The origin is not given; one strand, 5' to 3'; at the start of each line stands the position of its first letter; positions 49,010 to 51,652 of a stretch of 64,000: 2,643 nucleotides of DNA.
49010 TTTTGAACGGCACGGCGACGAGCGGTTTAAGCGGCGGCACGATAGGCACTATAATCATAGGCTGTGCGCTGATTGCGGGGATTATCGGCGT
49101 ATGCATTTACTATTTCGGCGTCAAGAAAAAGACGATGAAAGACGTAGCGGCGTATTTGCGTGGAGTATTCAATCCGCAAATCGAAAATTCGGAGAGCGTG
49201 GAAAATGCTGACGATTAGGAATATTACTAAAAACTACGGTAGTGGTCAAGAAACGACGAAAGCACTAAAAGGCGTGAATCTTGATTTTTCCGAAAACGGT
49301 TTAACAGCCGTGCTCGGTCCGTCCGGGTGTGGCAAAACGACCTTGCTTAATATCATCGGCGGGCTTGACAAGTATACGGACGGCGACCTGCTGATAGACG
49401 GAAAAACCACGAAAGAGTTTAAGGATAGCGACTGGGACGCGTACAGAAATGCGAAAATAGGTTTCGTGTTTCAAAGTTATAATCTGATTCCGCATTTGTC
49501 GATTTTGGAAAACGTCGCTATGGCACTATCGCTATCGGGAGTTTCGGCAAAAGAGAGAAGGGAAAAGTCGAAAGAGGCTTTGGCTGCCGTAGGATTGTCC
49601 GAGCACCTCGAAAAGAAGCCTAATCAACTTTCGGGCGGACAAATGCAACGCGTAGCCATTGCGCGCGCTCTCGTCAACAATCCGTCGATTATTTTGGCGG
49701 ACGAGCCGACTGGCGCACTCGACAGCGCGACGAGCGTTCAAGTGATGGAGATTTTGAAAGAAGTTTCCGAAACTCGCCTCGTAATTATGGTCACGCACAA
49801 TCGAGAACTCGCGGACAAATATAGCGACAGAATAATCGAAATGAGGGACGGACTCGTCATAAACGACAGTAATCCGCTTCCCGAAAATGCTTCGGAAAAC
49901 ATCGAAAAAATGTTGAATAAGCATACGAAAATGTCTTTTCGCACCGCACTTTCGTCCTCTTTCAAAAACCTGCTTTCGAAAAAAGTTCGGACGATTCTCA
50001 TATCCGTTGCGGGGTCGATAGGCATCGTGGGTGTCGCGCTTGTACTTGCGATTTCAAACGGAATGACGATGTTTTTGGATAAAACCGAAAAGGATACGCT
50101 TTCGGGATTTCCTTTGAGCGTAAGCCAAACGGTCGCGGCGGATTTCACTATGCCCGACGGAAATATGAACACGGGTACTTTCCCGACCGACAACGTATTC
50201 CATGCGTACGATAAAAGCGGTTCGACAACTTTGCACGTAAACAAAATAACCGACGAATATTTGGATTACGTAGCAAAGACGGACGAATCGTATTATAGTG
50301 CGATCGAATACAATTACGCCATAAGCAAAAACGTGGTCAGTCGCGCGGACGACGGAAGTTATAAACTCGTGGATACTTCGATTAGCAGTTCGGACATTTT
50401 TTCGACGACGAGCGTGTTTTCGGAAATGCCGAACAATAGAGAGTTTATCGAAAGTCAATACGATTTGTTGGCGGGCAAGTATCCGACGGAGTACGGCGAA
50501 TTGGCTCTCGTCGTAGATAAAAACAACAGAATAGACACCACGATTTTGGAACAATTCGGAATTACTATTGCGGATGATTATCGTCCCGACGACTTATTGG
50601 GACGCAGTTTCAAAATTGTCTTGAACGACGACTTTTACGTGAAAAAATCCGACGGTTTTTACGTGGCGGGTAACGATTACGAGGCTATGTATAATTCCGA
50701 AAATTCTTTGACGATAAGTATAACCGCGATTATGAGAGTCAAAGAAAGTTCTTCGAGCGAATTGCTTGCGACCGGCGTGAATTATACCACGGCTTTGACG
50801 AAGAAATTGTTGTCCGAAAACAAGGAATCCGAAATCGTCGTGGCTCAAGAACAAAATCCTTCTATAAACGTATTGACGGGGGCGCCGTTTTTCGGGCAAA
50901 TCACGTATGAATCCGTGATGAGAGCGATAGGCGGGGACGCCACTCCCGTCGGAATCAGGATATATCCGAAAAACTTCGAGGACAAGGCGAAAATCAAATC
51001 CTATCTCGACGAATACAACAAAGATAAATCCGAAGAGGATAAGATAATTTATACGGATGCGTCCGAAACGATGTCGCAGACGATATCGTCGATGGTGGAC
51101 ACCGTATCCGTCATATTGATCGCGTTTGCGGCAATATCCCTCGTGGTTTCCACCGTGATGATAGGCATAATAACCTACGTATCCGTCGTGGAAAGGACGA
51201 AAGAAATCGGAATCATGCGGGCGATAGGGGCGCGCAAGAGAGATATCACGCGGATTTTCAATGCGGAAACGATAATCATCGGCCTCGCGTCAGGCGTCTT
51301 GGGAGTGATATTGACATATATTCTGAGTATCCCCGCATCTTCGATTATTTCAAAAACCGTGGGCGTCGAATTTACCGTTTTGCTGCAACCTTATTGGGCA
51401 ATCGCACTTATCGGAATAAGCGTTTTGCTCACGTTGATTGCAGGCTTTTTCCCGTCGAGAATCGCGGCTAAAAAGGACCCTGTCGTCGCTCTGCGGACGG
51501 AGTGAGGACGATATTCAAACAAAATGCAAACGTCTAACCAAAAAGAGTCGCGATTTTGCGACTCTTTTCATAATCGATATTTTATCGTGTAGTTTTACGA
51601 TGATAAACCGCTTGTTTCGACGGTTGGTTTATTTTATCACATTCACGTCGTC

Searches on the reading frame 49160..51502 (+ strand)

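Call 85: search_protein_families(library=pfam, proteins=[window:49160-51502:+], max_evalue=0.00001)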
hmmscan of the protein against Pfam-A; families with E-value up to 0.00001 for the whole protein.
window:49160-51502:+ (781 aa): 4 families
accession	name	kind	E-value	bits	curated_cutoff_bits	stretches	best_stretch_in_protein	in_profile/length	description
PF00005.33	ABC_tran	-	2e-34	119.6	25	1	36-184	1-136/137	ABC transporter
PF02687.27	FtsX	-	3.2e-21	76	25.5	1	655-774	2-120/120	FtsX-like permease C-terminal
PF02463.25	SMC_N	-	1.9e-06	27.9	40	0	39-227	18-210/220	RecF/RecN/SMC N terminal domain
PF13476.12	AAA_23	-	6e-06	27.5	27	0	37-66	11-39/201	AAA domain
